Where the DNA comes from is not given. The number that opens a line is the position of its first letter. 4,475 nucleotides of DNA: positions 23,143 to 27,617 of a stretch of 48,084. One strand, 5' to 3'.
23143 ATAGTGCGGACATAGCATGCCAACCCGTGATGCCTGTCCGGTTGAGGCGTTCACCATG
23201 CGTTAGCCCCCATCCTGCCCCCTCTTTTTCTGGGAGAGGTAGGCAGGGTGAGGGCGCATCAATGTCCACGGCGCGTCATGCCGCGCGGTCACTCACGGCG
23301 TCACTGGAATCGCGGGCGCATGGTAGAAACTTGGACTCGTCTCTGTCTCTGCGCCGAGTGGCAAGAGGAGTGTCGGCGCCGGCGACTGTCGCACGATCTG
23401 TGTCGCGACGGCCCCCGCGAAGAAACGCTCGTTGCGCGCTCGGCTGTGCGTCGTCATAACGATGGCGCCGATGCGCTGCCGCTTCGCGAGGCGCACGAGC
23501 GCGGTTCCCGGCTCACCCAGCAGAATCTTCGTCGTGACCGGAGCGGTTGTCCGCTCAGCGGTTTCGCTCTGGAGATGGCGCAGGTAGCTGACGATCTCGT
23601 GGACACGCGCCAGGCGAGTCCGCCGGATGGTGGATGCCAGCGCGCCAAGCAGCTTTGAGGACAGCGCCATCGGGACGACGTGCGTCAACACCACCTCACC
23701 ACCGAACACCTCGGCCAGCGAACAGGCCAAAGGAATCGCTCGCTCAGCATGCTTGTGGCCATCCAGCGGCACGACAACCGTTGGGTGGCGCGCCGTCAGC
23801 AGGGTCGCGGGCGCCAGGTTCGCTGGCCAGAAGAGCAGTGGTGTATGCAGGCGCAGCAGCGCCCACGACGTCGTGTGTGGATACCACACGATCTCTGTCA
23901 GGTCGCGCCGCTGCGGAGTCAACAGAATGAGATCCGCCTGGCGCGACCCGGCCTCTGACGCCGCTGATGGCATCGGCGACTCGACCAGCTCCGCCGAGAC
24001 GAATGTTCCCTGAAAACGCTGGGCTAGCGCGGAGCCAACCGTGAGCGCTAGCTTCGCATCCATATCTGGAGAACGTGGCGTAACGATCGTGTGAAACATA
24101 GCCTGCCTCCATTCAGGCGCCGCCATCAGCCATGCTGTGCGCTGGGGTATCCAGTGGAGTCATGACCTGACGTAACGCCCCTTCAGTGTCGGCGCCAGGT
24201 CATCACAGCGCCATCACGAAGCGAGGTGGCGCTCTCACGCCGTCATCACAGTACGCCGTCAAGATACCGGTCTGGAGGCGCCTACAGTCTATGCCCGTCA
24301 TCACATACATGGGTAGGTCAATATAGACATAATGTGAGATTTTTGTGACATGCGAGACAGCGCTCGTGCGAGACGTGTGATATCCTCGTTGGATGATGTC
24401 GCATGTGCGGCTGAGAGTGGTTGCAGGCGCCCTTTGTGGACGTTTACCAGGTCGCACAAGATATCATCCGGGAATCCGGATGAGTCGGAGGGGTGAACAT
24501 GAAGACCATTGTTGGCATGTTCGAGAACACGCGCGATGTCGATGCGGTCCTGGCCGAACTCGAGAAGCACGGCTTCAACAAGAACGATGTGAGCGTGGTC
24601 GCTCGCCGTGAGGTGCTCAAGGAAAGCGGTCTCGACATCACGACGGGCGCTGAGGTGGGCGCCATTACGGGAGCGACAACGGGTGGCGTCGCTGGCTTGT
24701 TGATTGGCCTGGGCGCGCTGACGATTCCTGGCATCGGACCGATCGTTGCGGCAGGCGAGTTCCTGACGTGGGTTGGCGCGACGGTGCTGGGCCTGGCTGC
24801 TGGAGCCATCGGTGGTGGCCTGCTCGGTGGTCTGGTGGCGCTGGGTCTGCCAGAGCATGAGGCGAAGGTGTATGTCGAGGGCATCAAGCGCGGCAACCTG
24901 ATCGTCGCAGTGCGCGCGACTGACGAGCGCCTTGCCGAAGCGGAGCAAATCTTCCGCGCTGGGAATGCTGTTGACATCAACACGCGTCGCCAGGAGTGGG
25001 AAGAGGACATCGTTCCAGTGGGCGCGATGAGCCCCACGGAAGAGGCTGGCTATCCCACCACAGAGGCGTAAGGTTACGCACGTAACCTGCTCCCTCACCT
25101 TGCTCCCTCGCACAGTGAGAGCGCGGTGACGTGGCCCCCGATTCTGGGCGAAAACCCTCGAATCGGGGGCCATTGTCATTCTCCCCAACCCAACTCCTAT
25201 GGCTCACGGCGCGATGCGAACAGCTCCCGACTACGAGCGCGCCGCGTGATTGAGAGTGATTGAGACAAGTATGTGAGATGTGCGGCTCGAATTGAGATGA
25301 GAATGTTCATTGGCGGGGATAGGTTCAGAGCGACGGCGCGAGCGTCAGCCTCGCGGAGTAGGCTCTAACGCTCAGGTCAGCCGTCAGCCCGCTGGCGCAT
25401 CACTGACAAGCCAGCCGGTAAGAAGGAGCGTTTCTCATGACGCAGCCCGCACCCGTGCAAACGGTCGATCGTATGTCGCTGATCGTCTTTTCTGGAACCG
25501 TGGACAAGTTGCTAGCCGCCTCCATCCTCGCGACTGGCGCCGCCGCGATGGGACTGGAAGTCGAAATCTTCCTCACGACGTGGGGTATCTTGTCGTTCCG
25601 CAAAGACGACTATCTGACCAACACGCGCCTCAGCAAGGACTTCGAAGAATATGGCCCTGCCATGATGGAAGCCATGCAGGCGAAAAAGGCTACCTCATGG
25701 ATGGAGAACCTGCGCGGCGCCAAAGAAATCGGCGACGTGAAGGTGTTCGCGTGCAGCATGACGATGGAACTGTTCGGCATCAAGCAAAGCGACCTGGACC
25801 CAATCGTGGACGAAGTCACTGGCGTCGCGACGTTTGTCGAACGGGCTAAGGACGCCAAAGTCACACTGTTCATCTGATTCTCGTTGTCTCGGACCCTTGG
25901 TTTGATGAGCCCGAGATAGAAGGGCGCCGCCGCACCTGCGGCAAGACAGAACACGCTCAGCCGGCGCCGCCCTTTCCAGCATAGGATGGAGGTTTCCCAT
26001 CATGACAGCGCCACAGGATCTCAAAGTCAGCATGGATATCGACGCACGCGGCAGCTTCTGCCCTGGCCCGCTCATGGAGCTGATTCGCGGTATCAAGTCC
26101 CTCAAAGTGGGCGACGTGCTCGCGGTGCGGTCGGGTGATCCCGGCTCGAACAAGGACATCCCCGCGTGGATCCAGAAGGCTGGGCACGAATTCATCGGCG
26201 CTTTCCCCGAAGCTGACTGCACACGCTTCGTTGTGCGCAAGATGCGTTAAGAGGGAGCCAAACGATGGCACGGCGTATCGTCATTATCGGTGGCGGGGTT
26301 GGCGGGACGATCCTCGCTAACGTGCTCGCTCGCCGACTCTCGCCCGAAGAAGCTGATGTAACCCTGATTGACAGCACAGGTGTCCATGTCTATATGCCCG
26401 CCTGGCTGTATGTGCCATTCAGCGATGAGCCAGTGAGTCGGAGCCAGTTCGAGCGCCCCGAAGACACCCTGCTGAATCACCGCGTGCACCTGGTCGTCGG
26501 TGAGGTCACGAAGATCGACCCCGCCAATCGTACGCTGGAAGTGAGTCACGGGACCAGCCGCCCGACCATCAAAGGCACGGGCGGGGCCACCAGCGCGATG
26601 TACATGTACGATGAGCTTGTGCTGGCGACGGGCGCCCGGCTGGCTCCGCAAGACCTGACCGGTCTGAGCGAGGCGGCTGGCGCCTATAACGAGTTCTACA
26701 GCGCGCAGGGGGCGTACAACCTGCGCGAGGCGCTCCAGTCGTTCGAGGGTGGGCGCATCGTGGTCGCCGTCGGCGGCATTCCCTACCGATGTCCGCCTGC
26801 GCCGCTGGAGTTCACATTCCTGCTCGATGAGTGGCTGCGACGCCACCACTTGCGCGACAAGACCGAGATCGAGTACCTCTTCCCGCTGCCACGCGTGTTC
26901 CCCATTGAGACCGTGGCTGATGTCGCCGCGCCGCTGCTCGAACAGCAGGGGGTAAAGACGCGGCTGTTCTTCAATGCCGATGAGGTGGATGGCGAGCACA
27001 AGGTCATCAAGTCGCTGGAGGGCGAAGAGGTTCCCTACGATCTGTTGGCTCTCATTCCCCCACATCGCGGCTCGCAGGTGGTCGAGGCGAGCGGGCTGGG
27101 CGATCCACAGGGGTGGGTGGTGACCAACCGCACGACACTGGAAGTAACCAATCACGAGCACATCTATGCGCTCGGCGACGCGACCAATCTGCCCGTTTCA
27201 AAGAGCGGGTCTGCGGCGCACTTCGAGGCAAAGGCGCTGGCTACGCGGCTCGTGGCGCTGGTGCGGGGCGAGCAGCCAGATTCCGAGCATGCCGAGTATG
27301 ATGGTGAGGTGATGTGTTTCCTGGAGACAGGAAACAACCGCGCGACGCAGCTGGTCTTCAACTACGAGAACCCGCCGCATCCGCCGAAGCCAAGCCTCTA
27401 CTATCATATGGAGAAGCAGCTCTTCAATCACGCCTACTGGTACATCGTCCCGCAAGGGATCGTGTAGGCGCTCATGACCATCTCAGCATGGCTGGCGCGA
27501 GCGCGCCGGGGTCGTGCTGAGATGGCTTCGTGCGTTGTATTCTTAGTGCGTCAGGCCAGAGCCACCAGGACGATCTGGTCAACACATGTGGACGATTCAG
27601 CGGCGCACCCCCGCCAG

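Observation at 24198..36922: Conserved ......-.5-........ composite box shared by the hsp20 and USP-1 promoters, with extra exact copies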

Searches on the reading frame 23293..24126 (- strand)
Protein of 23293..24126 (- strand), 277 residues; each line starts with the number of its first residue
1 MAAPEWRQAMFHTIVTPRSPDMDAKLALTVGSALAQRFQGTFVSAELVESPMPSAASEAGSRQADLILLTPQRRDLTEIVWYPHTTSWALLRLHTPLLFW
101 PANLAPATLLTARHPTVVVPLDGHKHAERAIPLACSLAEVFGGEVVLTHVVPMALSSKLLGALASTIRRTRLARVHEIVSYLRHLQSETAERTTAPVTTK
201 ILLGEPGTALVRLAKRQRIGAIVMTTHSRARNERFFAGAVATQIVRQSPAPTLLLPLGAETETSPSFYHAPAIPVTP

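Call 9: search_protein_families(library=pfam, proteins=[window:23293-24126:-])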
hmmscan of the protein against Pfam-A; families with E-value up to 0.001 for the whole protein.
window:23293-24126:- (277 aa): 1 family
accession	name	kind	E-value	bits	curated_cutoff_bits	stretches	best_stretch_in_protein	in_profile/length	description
PF00582.32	Usp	-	1.8e-20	74.4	24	1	116-255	4-140/141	Universal stress protein family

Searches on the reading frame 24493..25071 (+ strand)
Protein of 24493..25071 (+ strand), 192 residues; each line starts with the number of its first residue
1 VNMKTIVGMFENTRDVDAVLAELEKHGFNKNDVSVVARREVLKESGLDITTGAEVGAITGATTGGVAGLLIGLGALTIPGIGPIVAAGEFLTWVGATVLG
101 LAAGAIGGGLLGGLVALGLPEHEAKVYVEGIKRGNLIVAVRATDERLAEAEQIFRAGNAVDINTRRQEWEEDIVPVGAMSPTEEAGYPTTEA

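Call 9: search_protein_families(library=pfam, proteins=[window:24493-25071:+])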
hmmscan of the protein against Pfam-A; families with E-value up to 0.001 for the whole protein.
window:24493-25071:+ (192 aa): 2 families
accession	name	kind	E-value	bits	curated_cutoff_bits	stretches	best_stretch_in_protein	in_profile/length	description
PF11181.13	YflT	-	3.5e-08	34.3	26.2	1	6-73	2-68/99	Heat induced stress protein YflT domain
PF11821.13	ActD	-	0.00037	20.6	25.7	0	5-163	2-169/170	Alternative complex III, ActD subunit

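Call 31: find_homologous_proteins(query=window:24499-25071:+, max_evalue=1e-15)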
Query window:24499-25071:+ (190 aa): 1120 proteins with E <= 1e-15 among 8000 candidates; the best 120 are listed.
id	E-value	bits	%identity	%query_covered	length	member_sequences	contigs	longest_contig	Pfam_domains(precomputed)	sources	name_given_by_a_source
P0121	4.7e-103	361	91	100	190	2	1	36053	PF11181.14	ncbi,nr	ncbi:MAG TPA: hypothetical protein VFN78_02125 [Ktedonobacterales bacterium]|nr:hypothetical protein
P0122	2.7e-100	352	86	99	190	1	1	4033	PF11181.14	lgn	-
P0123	8.8e-96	337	89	94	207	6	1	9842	PF11181.14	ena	-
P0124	2.9e-94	332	84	98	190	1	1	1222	PF11181.14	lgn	-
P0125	3.3e-94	332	89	94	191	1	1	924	PF11821.14,PF11181.14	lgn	-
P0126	3.4e-94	332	86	97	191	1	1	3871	PF11821.14,PF11181.14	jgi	jgi:hypothetical protein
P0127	2.2e-92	326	88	94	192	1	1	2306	PF11181.14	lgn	-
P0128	1.2e-91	323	85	96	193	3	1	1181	PF11181.14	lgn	-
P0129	2.1e-91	323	81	99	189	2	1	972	PF11181.14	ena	-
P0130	1.3e-89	317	80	99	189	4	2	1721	PF11181.14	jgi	jgi:Heat induced stress protein YflT domain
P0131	1.4e-89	317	83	97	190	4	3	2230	PF11181.14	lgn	-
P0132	2.0e-89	316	81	98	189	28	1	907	PF11181.14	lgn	-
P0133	2.2e-88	313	79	99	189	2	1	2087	PF11181.14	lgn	-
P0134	4.1e-88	312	79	99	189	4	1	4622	PF11181.14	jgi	jgi:hypothetical protein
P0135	7.6e-88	311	81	98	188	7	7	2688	PF11181.14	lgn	-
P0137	6.4e-87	308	83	93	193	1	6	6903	PF11181.14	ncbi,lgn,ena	-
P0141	2.1e-73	264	66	98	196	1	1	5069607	PF11181.14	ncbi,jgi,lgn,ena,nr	ncbi:MAG: hypothetical protein OJF49_001021 [Ktedonobacterales bacterium]|jgi:uncharacterized membra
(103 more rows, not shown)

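Call 32: find_encoding_contigs(protein=P0121, flank=10000, max_places=3)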
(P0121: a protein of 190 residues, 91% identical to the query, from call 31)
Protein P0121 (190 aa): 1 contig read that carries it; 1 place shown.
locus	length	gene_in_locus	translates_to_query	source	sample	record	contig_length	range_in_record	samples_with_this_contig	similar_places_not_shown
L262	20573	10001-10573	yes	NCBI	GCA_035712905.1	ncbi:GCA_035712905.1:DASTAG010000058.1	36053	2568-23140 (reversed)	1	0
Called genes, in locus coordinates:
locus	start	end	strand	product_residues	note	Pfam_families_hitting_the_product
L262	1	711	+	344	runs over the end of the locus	PF01040:UbiA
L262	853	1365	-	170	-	PF00027:cNMP_binding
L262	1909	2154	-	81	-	-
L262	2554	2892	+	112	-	-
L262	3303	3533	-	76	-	-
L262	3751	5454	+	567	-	PF00890:FAD_binding_2, PF07992:Pyr_redox_2 (faint), PF02910:Succ_DH_flav_C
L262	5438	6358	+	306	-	PF02749:QRPTase_N, PF01729:QRPTase_C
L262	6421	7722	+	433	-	PF02445:NadA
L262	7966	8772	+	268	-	-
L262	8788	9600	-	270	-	PF00582:Usp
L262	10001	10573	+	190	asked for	PF11181:YflT (weak)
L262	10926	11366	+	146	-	PF13686:DrsE_2, PF02635:DsrE (weak), PF13686:DrsE_2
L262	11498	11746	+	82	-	PF01206:TusA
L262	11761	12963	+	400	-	PF07992:Pyr_redox_2, PF21706:FCSD_central (faint)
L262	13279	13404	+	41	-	-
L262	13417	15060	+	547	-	PF00033:Cytochrome_B (weak), PF13631:Cytochrom_B_N_2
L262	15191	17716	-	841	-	PF09364:XFP_N, PF03894:XFP, PF09363:XFP_C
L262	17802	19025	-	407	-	PF00871:Acetate_kinase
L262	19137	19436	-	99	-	PF09851:SHOCT (weak)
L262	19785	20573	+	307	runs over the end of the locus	PF00582:Usp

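Call 33: find_encoding_contigs(protein=P0123, flank=8000, max_places=3)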
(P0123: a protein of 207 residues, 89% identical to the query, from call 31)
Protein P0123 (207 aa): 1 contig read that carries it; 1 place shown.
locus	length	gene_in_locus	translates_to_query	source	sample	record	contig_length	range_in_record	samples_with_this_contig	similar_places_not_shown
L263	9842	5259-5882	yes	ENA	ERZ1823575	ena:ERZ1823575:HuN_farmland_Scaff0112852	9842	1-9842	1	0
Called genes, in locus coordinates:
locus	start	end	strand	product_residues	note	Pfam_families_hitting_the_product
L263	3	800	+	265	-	?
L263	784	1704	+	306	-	PF02749:QRPTase_N, PF01729:QRPTase_C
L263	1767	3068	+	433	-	PF02445:NadA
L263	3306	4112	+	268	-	-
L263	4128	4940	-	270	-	PF00582:Usp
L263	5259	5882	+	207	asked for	PF11181:YflT (faint)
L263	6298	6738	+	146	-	PF13686:DrsE_2, PF02635:DsrE (weak), PF13686:DrsE_2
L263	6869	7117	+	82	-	PF01206:TusA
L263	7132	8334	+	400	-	PF07992:Pyr_redox_2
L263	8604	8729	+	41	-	-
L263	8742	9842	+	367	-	?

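Call 34: find_encoding_contigs(protein=P0137, flank=7000, max_places=4)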
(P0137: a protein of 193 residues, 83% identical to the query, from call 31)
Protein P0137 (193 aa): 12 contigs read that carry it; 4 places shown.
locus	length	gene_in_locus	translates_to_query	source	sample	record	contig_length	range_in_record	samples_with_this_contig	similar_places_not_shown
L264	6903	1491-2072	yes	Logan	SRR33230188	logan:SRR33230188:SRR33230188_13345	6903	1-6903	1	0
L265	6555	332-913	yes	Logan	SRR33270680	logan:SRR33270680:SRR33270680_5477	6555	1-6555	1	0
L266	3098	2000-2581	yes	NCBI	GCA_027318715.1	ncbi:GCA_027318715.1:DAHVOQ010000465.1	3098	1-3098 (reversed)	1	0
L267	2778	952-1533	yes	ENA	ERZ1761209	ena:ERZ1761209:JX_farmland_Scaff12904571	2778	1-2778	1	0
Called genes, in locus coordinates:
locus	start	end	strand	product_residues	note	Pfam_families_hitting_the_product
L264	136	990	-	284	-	PF00582:Usp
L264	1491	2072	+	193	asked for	PF11181:YflT (faint)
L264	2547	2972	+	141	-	PF13686:DrsE_2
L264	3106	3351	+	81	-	PF01206:TusA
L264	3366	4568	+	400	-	PF07992:Pyr_redox_2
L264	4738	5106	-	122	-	PF00072:Response_reg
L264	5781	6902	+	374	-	?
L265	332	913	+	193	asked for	PF11181:YflT (faint)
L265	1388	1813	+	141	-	PF13686:DrsE_2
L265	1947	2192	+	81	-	PF01206:TusA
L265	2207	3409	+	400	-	PF07992:Pyr_redox_2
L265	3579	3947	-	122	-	PF00072:Response_reg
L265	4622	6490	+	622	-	PF00324:AA_permease, PF13520:AA_permease_2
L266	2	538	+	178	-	?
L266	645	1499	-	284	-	PF00582:Usp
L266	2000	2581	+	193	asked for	PF11181:YflT (faint)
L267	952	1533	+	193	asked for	PF11181:YflT (faint)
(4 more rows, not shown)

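Call 35: find_encoding_contigs(protein=P0141, flank=10000, max_places=2)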
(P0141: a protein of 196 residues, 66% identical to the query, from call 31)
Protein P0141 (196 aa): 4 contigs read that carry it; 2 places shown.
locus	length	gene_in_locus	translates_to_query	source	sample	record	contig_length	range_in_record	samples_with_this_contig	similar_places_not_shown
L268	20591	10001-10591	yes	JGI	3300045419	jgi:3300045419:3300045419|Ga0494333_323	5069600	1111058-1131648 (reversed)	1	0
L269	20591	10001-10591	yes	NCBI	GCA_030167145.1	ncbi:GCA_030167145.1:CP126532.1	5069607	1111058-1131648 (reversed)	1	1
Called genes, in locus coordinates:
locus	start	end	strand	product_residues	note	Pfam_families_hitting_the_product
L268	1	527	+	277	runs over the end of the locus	PF14397:ATPgrasp_ST (faint), PF08443:RimK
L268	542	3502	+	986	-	PF00664:ABC_membrane, PF00005:ABC_tran, PF02463:SMC_N (faint), PF13304:AAA_21 (faint), PF00027:cNMP_binding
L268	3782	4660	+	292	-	PF02655:ATP-grasp_3, PF08443:RimK, PF05770:Ins134_P3_kin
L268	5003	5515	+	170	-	PF18914:DUF5666 (weak)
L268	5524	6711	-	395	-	PF13458:Peripla_BP_6, PF01094:ANF_receptor (faint)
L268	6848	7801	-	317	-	-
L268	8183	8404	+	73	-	-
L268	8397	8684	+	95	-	PF24732:ParE_like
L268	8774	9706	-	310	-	PF00378:ECH_1, PF16113:ECH_2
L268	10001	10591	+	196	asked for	PF11181:YflT (faint)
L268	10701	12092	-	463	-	PF00890:FAD_binding_2 (faint), PF01266:DAO (weak), PF03486:HI0933_like (faint), PF07992:Pyr_redox_2, PF13450:NAD_binding_8 (weak), PF13738:Pyr_redox_3, PF00070:Pyr_redox, PF02852:Pyr_redox_dim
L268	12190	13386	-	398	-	PF07992:Pyr_redox_2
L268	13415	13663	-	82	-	PF01206:TusA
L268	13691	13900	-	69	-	PF11127:YgaP-like_TM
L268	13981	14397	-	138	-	PF13686:DrsE_2, PF02635:DsrE (faint), PF13686:DrsE_2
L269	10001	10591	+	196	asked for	PF11181:YflT (faint)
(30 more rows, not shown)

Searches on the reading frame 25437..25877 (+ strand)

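Call 9: search_protein_families(library=pfam, proteins=[window:25437-25877:+])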
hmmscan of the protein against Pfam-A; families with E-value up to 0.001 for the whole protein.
window:25437-25877:+ (146 aa): 2 families
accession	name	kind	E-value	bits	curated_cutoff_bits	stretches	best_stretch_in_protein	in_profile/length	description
PF13686.11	DrsE_2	-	3.6e-28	98.9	25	2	68-145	80-156/156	DsrE/DsrF/DrsH-like family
PF02635.20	DsrE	-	6.9e-08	33.1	22.7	1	27-141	19-111/116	DsrE/DsrF-like family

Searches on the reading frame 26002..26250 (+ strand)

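Call 9: search_protein_families(library=pfam, proteins=[window:26002-26250:+])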
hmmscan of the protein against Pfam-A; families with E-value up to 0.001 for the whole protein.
window:26002-26250:+ (82 aa): 1 family
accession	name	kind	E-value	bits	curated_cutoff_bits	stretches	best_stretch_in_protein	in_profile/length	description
PF01206.22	TusA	-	2e-19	69.6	28.6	1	12-80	2-70/70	Sulfurtransferase TusA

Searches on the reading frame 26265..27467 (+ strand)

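Call 9: search_protein_families(library=pfam, proteins=[window:26265-27467:+])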
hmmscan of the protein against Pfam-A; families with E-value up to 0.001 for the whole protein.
window:26265-27467:+ (400 aa): 3 families
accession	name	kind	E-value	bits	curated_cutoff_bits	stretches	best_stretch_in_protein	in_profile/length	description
PF07992.20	Pyr_redox_2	-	1.7e-21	77.3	26.1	1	4-309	2-278/291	Pyridine nucleotide-disulphide oxidoreductase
PF21706.3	FCSD_central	-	3.5e-06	27.6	27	1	153-199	4-51/116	Sulfide dehydrogenase [flavocytochrome c] flavoprotein chain, central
PF13454.12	NAD_binding_9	-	0.00039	20.9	21.8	0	6-40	1-35/155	FAD-NAD(P)-binding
